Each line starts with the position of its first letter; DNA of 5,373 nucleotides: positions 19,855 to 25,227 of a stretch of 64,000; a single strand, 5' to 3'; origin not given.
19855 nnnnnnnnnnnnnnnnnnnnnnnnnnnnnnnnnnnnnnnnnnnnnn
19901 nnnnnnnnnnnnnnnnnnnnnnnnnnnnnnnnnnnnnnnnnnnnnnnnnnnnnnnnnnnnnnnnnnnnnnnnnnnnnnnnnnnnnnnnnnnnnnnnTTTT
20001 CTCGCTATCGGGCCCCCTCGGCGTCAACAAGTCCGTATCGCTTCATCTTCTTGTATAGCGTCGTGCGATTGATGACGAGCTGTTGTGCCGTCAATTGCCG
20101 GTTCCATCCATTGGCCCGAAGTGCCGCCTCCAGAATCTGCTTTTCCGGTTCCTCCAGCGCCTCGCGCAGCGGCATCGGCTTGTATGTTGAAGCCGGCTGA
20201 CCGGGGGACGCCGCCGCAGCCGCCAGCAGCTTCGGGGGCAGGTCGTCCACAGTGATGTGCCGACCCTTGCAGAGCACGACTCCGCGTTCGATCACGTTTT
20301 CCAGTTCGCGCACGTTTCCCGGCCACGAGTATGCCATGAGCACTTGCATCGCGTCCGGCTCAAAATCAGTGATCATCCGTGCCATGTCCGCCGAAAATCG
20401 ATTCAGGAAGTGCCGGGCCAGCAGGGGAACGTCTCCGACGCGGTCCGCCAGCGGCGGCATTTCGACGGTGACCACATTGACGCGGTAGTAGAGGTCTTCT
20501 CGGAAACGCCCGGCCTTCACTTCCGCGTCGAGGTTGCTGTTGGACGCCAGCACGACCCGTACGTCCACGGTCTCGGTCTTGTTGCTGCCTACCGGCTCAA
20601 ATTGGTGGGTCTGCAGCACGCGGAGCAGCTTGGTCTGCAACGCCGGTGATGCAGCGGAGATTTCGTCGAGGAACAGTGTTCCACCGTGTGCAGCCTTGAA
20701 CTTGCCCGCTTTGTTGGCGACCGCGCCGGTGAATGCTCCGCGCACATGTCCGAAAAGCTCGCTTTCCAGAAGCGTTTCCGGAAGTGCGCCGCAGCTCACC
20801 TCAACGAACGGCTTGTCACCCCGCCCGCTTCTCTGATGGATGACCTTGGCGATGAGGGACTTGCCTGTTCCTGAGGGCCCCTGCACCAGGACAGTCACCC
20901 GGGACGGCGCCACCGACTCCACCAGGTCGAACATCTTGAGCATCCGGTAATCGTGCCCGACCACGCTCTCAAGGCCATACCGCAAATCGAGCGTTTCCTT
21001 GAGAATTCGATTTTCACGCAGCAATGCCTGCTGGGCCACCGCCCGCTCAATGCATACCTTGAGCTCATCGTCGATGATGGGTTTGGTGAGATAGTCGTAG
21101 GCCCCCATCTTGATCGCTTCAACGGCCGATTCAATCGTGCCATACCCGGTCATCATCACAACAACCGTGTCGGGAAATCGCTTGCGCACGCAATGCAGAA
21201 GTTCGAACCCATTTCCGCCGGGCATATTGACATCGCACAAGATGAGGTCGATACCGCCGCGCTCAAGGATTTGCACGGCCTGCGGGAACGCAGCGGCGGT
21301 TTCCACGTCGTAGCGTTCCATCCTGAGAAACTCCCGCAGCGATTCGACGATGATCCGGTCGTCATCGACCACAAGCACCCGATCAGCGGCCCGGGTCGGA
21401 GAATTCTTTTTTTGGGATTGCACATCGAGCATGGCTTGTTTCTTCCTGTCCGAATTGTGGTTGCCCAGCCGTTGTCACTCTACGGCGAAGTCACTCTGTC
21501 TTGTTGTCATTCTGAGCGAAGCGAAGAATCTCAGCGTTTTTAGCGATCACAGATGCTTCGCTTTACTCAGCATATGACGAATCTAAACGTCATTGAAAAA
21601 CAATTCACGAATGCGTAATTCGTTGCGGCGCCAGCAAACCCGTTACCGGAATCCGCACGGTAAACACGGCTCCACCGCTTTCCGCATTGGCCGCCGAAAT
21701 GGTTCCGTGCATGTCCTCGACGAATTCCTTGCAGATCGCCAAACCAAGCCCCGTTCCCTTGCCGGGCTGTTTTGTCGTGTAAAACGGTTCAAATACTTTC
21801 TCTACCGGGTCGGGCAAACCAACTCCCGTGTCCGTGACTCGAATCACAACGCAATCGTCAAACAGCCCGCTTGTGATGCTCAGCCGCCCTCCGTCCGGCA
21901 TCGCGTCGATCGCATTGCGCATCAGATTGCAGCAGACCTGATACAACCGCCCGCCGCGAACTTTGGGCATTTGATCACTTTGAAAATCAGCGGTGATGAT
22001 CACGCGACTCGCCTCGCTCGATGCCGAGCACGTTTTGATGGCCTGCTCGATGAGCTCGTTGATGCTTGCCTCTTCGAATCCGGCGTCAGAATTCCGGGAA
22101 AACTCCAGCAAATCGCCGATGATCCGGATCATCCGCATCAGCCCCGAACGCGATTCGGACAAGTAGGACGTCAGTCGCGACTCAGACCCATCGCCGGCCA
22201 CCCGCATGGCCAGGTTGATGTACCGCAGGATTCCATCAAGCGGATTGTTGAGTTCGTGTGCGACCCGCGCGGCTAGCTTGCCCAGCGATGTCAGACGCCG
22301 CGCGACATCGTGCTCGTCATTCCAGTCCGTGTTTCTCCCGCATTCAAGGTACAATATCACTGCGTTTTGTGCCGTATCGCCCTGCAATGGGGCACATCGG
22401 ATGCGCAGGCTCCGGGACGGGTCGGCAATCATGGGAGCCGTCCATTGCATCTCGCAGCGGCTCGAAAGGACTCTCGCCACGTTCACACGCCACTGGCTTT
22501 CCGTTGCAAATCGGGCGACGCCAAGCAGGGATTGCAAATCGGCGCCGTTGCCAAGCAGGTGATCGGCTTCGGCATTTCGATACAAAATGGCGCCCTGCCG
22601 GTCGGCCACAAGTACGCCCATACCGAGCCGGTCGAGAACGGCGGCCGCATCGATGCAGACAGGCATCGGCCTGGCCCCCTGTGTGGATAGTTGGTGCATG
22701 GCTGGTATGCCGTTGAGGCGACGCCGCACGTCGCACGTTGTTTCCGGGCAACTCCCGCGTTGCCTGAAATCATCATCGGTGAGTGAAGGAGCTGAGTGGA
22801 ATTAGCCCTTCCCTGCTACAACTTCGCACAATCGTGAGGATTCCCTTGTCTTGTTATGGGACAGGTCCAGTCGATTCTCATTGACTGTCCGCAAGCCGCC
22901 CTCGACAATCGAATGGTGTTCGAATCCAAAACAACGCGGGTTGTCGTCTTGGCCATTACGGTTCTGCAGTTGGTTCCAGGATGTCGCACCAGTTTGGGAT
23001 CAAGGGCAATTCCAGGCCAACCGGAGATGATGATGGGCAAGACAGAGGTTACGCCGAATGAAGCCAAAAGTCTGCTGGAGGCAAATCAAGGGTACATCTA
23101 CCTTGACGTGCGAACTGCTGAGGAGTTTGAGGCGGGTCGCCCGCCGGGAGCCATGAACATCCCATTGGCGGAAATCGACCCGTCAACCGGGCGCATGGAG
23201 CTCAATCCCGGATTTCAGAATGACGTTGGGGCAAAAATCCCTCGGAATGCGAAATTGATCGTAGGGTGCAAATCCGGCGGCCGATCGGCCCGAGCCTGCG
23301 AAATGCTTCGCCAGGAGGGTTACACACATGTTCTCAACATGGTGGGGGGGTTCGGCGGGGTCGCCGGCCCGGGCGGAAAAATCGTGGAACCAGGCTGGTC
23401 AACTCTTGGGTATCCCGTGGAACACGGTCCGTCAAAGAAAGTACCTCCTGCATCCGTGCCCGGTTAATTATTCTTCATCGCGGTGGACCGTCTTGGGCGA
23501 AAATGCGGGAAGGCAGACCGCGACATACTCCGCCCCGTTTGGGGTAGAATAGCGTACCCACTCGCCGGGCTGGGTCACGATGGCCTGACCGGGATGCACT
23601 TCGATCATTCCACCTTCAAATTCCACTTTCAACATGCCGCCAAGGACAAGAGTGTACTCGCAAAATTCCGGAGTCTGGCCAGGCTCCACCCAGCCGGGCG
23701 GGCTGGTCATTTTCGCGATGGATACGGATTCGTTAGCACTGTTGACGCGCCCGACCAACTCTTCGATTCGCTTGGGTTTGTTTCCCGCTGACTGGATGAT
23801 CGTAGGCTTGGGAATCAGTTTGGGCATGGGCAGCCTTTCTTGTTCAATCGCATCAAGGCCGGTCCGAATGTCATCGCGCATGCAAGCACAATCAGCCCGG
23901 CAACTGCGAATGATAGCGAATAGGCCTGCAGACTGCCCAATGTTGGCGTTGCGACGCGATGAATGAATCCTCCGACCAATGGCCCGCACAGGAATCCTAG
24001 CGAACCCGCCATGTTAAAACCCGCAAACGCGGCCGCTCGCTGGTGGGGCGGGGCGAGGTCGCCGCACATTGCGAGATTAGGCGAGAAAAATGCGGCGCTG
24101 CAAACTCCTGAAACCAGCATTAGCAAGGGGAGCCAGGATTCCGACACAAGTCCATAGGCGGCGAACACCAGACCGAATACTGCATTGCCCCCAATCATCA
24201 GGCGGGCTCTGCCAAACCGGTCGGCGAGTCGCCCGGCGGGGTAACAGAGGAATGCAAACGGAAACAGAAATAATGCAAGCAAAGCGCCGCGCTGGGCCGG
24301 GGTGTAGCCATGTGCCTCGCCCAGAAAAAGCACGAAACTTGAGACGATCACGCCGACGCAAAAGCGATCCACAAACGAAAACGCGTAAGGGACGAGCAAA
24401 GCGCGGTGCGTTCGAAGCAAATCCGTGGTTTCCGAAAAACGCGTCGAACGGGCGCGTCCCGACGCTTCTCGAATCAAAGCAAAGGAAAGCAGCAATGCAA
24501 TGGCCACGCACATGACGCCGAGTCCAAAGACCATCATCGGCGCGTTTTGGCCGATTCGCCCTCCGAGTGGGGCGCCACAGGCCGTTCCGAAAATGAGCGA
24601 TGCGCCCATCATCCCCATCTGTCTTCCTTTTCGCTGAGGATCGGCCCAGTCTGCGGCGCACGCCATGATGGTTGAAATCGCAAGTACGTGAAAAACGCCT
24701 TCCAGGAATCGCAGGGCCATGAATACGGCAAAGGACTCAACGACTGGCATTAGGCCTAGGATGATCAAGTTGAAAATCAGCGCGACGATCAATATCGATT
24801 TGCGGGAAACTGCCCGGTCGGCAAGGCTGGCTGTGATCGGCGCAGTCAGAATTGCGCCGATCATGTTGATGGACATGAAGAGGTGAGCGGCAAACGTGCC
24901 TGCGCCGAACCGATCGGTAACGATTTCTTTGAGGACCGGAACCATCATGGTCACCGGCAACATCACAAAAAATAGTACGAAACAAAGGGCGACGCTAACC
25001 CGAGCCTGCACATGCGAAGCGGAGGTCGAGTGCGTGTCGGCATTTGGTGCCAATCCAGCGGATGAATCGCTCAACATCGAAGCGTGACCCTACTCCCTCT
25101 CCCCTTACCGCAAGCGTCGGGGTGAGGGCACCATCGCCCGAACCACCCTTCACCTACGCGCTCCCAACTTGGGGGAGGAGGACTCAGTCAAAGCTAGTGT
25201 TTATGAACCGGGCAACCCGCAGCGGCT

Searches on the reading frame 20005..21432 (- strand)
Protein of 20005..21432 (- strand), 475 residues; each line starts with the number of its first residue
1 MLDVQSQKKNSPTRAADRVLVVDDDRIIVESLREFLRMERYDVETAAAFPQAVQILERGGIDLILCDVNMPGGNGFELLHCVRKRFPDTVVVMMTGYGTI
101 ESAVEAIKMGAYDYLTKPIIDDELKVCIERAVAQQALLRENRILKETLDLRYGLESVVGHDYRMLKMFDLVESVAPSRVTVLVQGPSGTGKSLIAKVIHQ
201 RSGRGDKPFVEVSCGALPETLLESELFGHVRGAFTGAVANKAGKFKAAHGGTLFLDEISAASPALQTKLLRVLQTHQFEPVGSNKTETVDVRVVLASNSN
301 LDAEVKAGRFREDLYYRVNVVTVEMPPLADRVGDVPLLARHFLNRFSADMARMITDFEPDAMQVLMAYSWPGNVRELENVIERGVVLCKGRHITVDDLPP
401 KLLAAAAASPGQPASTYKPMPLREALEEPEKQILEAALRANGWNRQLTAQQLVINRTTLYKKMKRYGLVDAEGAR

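Call 87: search_protein_families(library=pfam, proteins=[window:20005-21432:-], max_evalue=0.05)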
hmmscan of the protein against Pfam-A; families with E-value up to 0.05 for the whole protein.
window:20005-21432:- (475 aa): 14 families
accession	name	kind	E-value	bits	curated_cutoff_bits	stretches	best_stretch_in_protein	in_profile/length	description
PF00158.32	Sigma54_activat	-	2.5e-66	222.9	20.2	1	158-323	2-167/168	Sigma-54 interaction domain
PF00072.30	Response_reg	-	1.7e-29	102.6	30.2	1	19-126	1-108/111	Response regulator receiver domain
PF25601.1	AAA_lid_14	-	6.9e-29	99.9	27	1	330-409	2-81/87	AAA+ ATPase lid domain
PF14532.12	Sigma54_activ_2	-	6e-21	75.6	25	1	161-328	4-138/138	Sigma-54 interaction domain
PF02954.25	HTH_8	-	2.5e-13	50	22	1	426-466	2-42/42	Bacterial regulatory protein, Fis family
PF07728.20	AAA_5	-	3.6e-09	37.2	22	1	181-300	2-124/139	AAA domain (dynein-related subfamily)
PF00004.35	AAA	-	1.1e-08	36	21.2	1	181-314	1-127/131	ATPase family associated with various cellular activities (AAA)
PF18024.7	HTH_50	-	5.8e-05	23.1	27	1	420-468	2-49/50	Helix-turn-helix domain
PF20030.5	bpMoxR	-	0.0001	21.9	27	1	167-320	20-166/205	MoxR domain in the MoxR-vWA-beta-propeller ternary systems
PF13191.12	AAA_16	-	0.00011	23.2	32.6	1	164-274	9-121/167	AAA ATPase domain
PF07724.20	AAA_2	-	0.00021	21.8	27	1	179-306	4-132/166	AAA domain (Cdc48 subfamily)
PF01078.27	Mg_chelatase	-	0.00021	21.2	20.3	0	236-277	93-134/207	Magnesium chelatase, subunit ChlI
PF13556.12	HTH_30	-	0.013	15.7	27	1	434-465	5-35/59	PucR C-terminal helix-turn-helix domain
PF13604.12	AAA_30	-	0.044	13.9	27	0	171-275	10-114/191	AAA domain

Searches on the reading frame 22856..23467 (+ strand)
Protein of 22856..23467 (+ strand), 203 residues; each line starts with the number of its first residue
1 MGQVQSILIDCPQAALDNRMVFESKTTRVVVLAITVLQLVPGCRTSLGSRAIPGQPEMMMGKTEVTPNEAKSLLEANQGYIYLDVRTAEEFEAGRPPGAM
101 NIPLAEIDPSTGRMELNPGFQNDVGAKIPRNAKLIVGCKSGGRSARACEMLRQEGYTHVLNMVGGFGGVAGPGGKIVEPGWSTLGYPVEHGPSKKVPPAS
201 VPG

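Call 104: search_protein_families(library=pfam, proteins=[window:22856-23467:+], max_evalue=0.0001)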
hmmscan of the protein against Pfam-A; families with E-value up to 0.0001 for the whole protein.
window:22856-23467:+ (203 aa): 1 family
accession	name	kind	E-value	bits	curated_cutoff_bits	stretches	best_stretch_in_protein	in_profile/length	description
PF00581.25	Rhodanese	-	9.9e-15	55.3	22.2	1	66-167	1-97/102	Rhodanese-like domain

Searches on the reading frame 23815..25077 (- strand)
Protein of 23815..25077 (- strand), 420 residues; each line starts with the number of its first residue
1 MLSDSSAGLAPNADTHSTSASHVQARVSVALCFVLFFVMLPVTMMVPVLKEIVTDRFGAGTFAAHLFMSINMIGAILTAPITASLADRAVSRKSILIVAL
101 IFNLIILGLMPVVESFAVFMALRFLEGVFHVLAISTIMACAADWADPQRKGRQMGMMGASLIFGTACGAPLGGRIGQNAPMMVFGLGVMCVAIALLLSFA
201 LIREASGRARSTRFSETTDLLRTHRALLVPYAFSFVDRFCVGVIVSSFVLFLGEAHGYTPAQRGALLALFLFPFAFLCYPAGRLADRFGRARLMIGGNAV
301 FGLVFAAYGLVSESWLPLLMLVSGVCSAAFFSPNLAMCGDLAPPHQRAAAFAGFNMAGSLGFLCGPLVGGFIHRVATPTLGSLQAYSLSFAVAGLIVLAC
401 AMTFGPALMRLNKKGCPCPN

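Call 104: search_protein_families(library=pfam, proteins=[window:23815-25077:-], max_evalue=0.0001)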
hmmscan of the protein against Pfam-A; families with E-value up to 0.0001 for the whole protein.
window:23815-25077:- (420 aa): 2 families
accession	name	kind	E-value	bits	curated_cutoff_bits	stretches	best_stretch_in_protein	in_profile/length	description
PF07690.21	MFS_1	-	5.2e-47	160.9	33.4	2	31-224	1-202/347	Major Facilitator Superfamily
PF12832.13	MFS_1_like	-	9.9e-11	41.7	25.2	1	65-374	37-363/373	MFS_1 like family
